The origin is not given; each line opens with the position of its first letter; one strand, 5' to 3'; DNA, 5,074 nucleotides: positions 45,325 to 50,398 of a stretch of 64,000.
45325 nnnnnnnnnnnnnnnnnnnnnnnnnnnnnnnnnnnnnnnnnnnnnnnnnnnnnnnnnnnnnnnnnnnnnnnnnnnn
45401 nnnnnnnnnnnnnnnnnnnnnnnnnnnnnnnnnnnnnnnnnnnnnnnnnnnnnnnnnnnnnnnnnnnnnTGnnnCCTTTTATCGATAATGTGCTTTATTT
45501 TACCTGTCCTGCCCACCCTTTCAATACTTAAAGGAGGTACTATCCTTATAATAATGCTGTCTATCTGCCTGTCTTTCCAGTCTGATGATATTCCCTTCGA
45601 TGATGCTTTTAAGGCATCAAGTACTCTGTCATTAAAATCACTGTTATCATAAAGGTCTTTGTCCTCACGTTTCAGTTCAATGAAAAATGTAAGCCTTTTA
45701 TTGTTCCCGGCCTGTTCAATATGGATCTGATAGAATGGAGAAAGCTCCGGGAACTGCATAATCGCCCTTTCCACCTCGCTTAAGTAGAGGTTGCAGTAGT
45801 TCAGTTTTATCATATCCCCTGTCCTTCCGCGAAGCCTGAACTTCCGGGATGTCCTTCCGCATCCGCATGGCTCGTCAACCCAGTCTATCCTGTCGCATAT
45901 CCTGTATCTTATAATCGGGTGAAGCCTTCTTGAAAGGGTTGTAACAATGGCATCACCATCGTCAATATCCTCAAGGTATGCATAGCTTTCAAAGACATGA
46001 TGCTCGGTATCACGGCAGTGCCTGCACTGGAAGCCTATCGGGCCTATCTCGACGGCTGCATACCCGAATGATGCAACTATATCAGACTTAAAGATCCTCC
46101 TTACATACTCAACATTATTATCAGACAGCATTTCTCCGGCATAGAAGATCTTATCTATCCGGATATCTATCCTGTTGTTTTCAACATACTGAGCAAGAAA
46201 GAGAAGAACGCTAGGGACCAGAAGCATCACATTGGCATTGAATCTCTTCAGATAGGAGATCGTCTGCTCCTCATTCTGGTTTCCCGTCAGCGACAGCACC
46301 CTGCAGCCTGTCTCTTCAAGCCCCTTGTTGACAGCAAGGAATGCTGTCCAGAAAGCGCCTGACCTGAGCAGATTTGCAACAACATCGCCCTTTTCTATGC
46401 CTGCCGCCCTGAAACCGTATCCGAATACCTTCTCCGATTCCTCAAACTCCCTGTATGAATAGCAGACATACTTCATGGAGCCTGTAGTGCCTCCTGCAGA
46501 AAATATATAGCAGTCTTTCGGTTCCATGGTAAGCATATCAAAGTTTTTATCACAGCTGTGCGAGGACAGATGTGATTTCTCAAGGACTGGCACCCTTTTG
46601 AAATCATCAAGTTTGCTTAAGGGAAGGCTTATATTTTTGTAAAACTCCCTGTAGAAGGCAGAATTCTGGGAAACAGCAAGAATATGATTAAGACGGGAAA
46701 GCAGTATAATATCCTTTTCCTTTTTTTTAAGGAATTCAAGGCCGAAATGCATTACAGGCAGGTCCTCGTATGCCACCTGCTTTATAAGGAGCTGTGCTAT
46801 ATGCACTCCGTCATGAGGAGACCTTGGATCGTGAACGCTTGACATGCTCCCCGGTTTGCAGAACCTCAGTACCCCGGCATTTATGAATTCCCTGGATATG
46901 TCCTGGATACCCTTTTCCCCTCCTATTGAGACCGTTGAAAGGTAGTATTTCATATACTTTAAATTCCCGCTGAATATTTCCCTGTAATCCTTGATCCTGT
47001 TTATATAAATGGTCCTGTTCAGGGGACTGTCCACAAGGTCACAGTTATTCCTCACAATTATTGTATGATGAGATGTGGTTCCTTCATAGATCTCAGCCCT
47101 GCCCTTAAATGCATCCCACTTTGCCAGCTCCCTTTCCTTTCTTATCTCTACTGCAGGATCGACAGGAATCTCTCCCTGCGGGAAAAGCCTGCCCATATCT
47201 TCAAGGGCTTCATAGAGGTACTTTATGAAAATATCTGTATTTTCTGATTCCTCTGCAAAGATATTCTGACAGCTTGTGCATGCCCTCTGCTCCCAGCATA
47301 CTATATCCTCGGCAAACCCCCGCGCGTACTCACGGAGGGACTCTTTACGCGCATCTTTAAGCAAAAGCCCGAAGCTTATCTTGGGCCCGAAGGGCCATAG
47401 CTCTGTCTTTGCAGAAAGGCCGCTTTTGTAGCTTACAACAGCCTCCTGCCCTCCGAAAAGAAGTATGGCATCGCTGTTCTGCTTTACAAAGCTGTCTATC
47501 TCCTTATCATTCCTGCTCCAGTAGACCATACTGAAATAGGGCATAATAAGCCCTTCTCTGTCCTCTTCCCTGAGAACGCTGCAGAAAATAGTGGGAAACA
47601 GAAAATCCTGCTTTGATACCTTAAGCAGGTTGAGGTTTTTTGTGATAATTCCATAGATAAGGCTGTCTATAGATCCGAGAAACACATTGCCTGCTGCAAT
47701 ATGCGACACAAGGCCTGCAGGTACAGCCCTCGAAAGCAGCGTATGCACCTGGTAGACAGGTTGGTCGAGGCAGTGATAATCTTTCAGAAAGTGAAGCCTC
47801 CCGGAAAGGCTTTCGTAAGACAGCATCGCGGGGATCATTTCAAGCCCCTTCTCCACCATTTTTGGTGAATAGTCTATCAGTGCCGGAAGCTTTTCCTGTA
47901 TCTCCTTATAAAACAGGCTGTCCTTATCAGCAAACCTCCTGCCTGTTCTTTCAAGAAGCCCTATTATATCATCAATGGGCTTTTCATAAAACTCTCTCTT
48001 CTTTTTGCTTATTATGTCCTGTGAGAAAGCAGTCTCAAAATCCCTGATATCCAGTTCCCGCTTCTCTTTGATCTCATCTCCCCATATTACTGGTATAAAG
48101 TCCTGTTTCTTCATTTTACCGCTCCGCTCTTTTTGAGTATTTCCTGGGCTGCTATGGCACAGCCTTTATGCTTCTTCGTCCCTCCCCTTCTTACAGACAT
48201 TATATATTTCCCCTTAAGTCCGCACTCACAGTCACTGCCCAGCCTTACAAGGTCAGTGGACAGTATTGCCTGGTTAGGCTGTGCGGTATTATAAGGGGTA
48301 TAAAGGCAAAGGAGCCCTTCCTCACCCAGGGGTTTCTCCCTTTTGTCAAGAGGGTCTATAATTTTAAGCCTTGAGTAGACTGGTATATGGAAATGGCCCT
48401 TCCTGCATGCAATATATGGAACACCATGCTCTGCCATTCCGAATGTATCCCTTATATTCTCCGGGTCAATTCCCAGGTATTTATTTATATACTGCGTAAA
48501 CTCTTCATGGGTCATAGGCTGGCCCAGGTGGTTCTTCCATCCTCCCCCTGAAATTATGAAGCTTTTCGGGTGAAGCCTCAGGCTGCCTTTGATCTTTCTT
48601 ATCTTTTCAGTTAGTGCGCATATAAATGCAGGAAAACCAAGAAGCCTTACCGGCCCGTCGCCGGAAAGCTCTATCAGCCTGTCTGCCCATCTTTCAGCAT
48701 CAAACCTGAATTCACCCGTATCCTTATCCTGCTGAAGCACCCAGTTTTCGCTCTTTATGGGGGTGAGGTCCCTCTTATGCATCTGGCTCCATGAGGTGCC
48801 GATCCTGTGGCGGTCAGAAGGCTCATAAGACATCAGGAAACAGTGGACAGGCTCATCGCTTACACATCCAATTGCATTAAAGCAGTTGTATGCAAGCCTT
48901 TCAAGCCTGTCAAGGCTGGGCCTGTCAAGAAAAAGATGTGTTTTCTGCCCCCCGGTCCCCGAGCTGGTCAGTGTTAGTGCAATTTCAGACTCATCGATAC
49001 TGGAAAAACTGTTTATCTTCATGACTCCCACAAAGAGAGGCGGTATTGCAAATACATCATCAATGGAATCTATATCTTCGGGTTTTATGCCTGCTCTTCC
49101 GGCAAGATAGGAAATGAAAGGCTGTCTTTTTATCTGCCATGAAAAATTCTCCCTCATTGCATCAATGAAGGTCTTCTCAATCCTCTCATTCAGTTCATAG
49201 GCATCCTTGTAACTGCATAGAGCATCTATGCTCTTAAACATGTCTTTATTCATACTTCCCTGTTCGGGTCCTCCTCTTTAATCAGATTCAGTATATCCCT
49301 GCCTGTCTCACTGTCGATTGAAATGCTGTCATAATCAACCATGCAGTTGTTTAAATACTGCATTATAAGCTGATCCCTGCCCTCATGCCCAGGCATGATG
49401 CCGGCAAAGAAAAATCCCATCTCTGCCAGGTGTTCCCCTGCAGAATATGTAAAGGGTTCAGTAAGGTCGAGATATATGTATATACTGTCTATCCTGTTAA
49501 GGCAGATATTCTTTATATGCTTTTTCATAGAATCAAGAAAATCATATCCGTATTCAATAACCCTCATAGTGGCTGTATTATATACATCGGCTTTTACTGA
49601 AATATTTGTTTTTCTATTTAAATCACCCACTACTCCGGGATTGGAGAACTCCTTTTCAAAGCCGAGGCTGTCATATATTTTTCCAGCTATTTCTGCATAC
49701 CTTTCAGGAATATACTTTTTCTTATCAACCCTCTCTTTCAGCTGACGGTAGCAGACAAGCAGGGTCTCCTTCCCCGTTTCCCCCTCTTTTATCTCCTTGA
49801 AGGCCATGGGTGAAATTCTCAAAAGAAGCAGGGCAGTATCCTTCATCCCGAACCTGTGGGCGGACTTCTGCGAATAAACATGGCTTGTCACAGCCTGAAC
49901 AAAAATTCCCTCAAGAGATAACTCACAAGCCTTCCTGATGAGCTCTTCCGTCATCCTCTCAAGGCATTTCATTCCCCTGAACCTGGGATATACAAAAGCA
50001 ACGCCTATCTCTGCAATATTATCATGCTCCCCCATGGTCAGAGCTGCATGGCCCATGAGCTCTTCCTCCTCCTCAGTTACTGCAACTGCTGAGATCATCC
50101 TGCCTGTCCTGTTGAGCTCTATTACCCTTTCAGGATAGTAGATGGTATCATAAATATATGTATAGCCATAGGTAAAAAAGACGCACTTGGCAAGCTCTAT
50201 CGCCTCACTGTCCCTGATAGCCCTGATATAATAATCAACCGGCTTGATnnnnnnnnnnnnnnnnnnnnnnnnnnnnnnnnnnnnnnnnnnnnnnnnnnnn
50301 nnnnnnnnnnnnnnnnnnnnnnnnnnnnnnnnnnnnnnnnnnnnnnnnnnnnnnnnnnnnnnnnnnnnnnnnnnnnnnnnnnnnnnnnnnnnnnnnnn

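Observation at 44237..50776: Luciferase-free LuxE/LuxC operon with acetyltransferase and exporter: candidate novel small-molecule pathway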

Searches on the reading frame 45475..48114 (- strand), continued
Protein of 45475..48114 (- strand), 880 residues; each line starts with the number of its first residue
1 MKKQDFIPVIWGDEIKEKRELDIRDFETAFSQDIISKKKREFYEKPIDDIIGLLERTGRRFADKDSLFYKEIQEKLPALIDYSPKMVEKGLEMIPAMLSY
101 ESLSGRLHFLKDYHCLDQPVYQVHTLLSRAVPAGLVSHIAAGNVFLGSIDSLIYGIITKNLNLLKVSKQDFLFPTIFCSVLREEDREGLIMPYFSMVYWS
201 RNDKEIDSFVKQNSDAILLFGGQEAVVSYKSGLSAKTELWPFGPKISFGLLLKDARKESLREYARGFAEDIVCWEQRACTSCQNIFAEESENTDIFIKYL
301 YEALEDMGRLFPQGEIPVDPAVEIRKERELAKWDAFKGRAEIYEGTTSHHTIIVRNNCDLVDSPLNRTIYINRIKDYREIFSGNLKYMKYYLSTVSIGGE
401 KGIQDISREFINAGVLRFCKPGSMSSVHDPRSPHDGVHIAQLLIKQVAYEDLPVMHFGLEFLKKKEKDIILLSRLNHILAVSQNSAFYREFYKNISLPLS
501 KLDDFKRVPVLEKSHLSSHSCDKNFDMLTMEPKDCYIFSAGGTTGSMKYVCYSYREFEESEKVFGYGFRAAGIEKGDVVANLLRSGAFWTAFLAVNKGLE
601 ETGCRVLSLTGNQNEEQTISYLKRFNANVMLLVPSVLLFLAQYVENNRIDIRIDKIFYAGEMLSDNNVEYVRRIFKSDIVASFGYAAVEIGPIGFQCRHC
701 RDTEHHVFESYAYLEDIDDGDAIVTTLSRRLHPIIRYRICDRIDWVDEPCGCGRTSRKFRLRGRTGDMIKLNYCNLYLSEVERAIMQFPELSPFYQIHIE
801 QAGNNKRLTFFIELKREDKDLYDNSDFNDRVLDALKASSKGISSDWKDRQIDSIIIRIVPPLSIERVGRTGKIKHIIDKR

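Call 76: get_annotated_region(hit=H1, flank=6000)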
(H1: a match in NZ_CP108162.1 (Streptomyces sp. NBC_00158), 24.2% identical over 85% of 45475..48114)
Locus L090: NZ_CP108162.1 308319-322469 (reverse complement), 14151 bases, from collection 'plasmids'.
description: Streptomyces sp. NBC_00158 plasmid unnamed1, complete sequence
organism: Streptomyces sp. NBC_00158 (NCBI taxid 2903627)
taxonomy: Bacteria; Actinomycetota; Actinomycetes; Kitasatosporales; Streptomycetaceae; Streptomyces; Streptomyces sp. NBC 00158
host: -; source: -; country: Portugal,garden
typing (MOB-suite, as given by PLSDB): non-mobilizable
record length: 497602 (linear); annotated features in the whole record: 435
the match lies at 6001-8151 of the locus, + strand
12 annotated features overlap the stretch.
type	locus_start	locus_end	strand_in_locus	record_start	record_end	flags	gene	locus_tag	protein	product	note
CDS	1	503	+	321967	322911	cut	-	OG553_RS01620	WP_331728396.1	AraC family transcriptional regulator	-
CDS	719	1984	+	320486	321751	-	-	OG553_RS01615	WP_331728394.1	phenylacetate--CoA ligase family protein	-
CDS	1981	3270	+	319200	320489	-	-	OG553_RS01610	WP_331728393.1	MFS transporter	GO:0055085 - transmembrane transport [Evidence IEA]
CDS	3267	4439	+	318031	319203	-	-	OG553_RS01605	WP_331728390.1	GNAT family N-acetyltransferase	-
CDS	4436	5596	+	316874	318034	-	-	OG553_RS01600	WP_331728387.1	acyl-protein synthase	-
CDS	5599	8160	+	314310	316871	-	-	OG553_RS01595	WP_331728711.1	acyl-CoA reductase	GO:0008218 - bioluminescence [Evidence IEA]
CDS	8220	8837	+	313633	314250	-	-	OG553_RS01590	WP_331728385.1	nucleoside/nucleotide kinase family protein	-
CDS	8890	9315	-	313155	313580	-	-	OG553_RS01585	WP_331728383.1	peptidase inhibitor family I36 protein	-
CDS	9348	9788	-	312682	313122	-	-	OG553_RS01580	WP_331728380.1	peptidase inhibitor family I36 protein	-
CDS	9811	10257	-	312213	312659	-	-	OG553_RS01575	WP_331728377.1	peptidase inhibitor family I36 protein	-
CDS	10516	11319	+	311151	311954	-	-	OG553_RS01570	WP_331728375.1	alpha/beta hydrolase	-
CDS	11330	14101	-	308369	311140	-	-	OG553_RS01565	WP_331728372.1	LuxR family transcriptional regulator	-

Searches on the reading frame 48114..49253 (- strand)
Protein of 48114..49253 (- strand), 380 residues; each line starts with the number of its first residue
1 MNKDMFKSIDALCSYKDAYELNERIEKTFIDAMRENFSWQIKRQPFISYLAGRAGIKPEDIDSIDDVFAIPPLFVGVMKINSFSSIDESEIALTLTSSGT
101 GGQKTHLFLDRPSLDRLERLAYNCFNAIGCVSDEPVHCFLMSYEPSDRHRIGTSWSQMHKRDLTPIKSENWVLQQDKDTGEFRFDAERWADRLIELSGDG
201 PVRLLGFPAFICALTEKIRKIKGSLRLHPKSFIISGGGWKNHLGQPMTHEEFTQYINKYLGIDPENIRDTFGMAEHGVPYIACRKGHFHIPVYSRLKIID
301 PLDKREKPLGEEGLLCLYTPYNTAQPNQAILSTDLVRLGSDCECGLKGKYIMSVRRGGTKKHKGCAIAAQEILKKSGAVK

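Call 3: search_protein_families(library=pfam, proteins=[window:48114-49253:-], max_evalue=0.01)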
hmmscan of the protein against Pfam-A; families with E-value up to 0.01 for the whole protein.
window:48114-49253:- (380 aa): 1 family
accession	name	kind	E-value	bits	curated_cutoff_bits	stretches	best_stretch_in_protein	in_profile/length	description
PF04443.18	LuxE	-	4.4e-31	108.6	24.9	1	65-371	70-388/391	Acyl-protein synthetase, LuxE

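Call 4: search_protein_families(library=ncbifam, proteins=[window:48114-49253:-], max_evalue=0.01)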
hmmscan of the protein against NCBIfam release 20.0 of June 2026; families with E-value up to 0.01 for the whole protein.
window:48114-49253:- (380 aa): 4 families
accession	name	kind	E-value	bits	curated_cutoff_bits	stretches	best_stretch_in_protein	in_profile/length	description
NF052244.1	LCFA_lig_LuxE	equivalog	1.9e-24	86.3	550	1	22-372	29-365/367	long-chain-fatty-acid--protein ligase LuxE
NF053551.1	FlxY_rubin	equivalog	2.6e-06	26.4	520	1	22-134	6-120/424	flexirubin biosynthesis putative acyl-CoA ligase FlxY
NF041878.1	paak_haloarch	equivalog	0.00013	20.7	700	0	31-135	19-126/427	phenylacetate--CoA ligase PaaK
NF045666.1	DVU1553_fam_AMP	equivalog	0.00016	20.9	300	1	16-354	14-327/331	DVU_1553 family AMP-dependent CoA ligase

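Call 27: search_solved_structures(query=window:48114-49253:-, max_evalue=0.01, show_alignments=1)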
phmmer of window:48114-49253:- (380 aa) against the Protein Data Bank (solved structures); distinct sequences matched with E-value up to 0.01: 1.
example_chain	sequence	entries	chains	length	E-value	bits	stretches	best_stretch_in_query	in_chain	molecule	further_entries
7xc6_E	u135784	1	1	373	7.9e-23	84.3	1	19-370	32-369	LuxE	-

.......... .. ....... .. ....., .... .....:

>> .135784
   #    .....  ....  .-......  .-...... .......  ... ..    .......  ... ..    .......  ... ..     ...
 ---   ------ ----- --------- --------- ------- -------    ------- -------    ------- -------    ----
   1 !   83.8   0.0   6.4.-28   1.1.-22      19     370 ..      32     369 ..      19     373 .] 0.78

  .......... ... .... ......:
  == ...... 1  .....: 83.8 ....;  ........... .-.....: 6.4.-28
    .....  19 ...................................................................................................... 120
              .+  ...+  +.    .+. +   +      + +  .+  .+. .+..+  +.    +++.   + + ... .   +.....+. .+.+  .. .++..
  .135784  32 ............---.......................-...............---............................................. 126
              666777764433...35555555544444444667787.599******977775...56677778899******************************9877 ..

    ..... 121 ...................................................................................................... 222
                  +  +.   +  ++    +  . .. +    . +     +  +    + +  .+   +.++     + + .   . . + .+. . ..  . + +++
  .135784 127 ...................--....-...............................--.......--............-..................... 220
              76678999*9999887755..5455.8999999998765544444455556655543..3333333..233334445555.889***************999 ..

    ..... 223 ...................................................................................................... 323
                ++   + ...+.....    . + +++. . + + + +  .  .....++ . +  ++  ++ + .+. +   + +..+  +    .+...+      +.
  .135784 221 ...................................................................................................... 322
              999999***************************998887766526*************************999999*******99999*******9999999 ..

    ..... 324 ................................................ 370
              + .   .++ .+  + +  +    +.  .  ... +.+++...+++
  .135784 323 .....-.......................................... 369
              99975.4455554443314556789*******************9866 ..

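Call 73: find_homologous_proteins(query=A4, max_evalue=0.00001)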
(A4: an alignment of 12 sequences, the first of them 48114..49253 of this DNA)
Query A4 (12 sequences) (380 aa, profile of the alignment): 2408 proteins with E <= 0.00001 among 8000 candidates; the best 120 are listed.
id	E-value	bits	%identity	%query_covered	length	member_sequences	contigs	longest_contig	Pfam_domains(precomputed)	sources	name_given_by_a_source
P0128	5.0e-171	587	49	98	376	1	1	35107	PF04443.18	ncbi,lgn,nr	ncbi:MAG: acyl-protein synthetase LuxE [Bacteroidia bacterium]|nr:acyl-protein synthetase LuxE [Bact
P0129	5.8e-171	587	52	97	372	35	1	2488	PF04443.18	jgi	-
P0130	1.1e-167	576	50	98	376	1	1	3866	PF04443.18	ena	-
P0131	9.9e-167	573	100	100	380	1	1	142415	PF04443.18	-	-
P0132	4.2e-166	571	52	98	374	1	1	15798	PF04443.18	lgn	-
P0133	1.1e-165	569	49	98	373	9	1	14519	PF04443.18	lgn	-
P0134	1.9e-165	568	53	98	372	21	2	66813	PF04443.18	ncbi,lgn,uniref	ncbi:acyl-protein synthetase LuxE [Clostridium sp. UBA1056]|uniref:LuxE/PaaK family acyltransferase 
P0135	4.2e-165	567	48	99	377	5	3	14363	PF04443.18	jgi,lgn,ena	-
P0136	7.1e-165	567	51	98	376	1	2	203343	PF04443.18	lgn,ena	-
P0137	2.0e-164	565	51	97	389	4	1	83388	PF04443.18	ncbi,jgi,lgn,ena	-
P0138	6.7e-164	563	37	98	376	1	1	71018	PF04443.18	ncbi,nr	ncbi:MAG: hypothetical protein HQM08_18665 [Candidatus Riflebacteria bacterium]|nr:hypothetical prot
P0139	1.2e-162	559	51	98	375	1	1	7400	PF04443.18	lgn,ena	-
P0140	2.2e-162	558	50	98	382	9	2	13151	PF04443.18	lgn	-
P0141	4.7e-162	557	53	98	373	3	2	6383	PF04443.18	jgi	-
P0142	5.9e-162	557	50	98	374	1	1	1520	PF04443.18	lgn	-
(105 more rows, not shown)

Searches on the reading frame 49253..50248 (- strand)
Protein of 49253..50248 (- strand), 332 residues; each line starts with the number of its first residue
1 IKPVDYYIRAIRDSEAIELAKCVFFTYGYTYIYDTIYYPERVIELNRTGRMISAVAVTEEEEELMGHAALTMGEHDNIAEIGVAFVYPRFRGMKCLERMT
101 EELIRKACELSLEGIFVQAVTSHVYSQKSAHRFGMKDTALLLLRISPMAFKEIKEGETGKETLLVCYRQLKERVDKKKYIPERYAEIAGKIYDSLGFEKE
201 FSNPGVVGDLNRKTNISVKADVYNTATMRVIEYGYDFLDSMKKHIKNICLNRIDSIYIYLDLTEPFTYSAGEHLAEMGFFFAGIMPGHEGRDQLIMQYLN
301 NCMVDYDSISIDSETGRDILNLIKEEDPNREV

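Call 51: predict_structure(alignment_id=A3)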
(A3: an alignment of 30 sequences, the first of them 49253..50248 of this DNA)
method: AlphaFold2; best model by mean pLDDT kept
length: 332 residues; sequences in the alignment: 30
mean_pLDDT: 90.7   pTM: 0.89
mean pLDDT of the five models: 90.7, 90.4, 90.0, 89.8, 88.6
residues with pLDDT >= 90: 256; 70-90: 56; 50-70: 10; < 50: 10
segments of 3 or more residues with pLDDT < 50: 147-156
pLDDT, mean of each block of 10 residues (from residue 1): 90 96 82 84 96 97 96 88 92 94 97 94 90 97 62 49 95 93 97 94 81 93 88 94 96 94 95 96 95 96 91 98 94 73
secondary structure, 60 per line:
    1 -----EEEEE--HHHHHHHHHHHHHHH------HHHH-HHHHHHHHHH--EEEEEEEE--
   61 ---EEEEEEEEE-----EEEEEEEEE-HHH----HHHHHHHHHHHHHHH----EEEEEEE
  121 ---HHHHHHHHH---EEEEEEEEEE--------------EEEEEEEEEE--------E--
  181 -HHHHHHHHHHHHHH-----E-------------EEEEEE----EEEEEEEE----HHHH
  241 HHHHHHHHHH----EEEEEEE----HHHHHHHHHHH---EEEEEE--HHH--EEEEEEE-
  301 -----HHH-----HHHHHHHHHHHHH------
elements in order: E6-10 H13-27 H34-37 H39-48 E51-58 E64-72 E78-86 H95-109 E114-120 H124-132 E136-145 E160-169 H182-195 E215-220 E225-232 H237-250 E255-261 H266-276 E280-285 E293-299 H314-326

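Call 53: fold_search(model_id=the predicted structure, library=pdb)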
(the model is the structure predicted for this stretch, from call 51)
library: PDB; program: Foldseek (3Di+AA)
matches with E <= 10: 1451; with E <= 0.001: 771
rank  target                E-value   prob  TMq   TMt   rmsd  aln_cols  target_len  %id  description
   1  8osp_A                1.3e-09  1.00  0.40  0.72   4.9       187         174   13  GCN5-related N-Acetyltransferase from Lactobacillus curiae (released 2023-07-05)
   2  1ghe_B                3.1e-09  1.00  0.40  0.74   3.9       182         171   13  CRYSTAL STRUCTURE OF TABTOXIN RESISTANCE PROTEIN COMPLEXED WITH AN ACYL COENZYME A (released 2003-01-14)
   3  3dr6_A                4.4e-09  1.00  0.42  0.77   3.8       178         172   16  Structure of yncA, a putative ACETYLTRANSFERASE from Salmonella typhimurium (released 2008-09-09)
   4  3dr6_B                4.4e-09  1.00  0.41  0.77   3.9       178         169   16  Structure of yncA, a putative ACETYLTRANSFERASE from Salmonella typhimurium (released 2008-09-09)
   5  4j3g_A                4.7e-09  1.00  0.41  0.80   3.8       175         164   15  Crystal structure of Ribosomal-protein-alanine N-acetyltransferase from Brucella melitensis (released 2013-03-13)
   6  4jwp_A                4.7e-09  1.00  0.39  0.75   4.1       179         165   18  Crystal structure of Ribosomal-protein-alanine N-acetyltransferase from Brucella melitensis in complex with Acetyl CoA (released 2013-05-01)
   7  8gxj_C                5.0e-09  1.00  0.37  0.62   6.4       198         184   14  Pseudomonas aeruginosa N-acetyltransferase domain-containing protein PA3270 (released 2022-10-12)
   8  4mbu_A                5.6e-09  1.00  0.41  0.78   3.9       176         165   16  Crystal structure of N-acetyltransferase from Staphylococcus aureus Mu50 (released 2014-09-03)
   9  3igr_A                5.6e-09  1.00  0.40  0.69   4.4       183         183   14  The Crystal Structure of Ribosomal-protein-S5-alanine Acetyltransferase from Vibrio fischeri to 2.0A (released 2009-09-01)
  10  4j3g_D                6.0e-09  1.00  0.41  0.78   3.9       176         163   18  Crystal structure of Ribosomal-protein-alanine N-acetyltransferase from Brucella melitensis (released 2013-03-13)
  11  3dr8_A                6.7e-09  1.00  0.42  0.76   3.8       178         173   16  Structure of yncA, a putative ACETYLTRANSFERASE from Salmonella typhimurium with its cofactor Acetyl-CoA (released 2008-08-12)
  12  3d8p_B                6.7e-09  1.00  0.33  0.63   8.2       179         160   14  Crystal structure of acetyltransferase of GNAT family (NP_373092.1) from STAPHYLOCOCCUS AUREUS MU50 at 2.20 A resoluti (released 2008-10-28)
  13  2jlm_A                7.1e-09  1.00  0.42  0.74   4.0       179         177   14  Structure of a Putative Acetyltransferase (ACIAD1637) from Acinetobacter baylyi ADP1 (released 2009-01-20)
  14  5jtf_A                8.0e-09  1.00  0.42  0.75   3.8       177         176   12  Crystal structure of ArsN N-acetyltransferase from Pseudomonas putida KT2440 (released 2017-05-17)
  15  3d8p_A                8.0e-09  1.00  0.36  0.70   7.7       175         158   14  Crystal structure of acetyltransferase of GNAT family (NP_373092.1) from STAPHYLOCOCCUS AUREUS MU50 at 2.20 A resoluti (released 2008-10-28)
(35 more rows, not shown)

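Call 89: search_protein_representatives(alignment_id=A3)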
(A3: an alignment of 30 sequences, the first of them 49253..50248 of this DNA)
Query: 30 sequences, 503 profile positions. Proteins with E-value up to 0.001 (for the whole library): 23268; up to 1e-10: 6353; up to 1e-30: 1379. The best 150 are listed.
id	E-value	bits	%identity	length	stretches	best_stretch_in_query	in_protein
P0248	1.8e-210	716.1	-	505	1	1-502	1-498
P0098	2.9e-198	675.8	-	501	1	1-502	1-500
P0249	1.9e-189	646.7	-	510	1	1-501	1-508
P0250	1.0e-175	601.4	-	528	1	2-500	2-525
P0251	2.1e-174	597.1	-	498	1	4-502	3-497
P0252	8.0e-173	591.9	-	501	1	7-500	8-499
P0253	1.3e-170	584.6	-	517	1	3-500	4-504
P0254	8.6e-170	581.9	-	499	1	4-497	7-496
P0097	4.8e-169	579.4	-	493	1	3-502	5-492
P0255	2.2e-168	577.2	-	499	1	5-499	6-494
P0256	8.9e-167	571.9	-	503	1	3-501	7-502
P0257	1.6e-166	571.1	-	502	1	4-501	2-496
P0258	1.1e-164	565.0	-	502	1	3-501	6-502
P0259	4.5e-164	563.0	-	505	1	6-502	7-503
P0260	1.2e-161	555.1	-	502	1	6-496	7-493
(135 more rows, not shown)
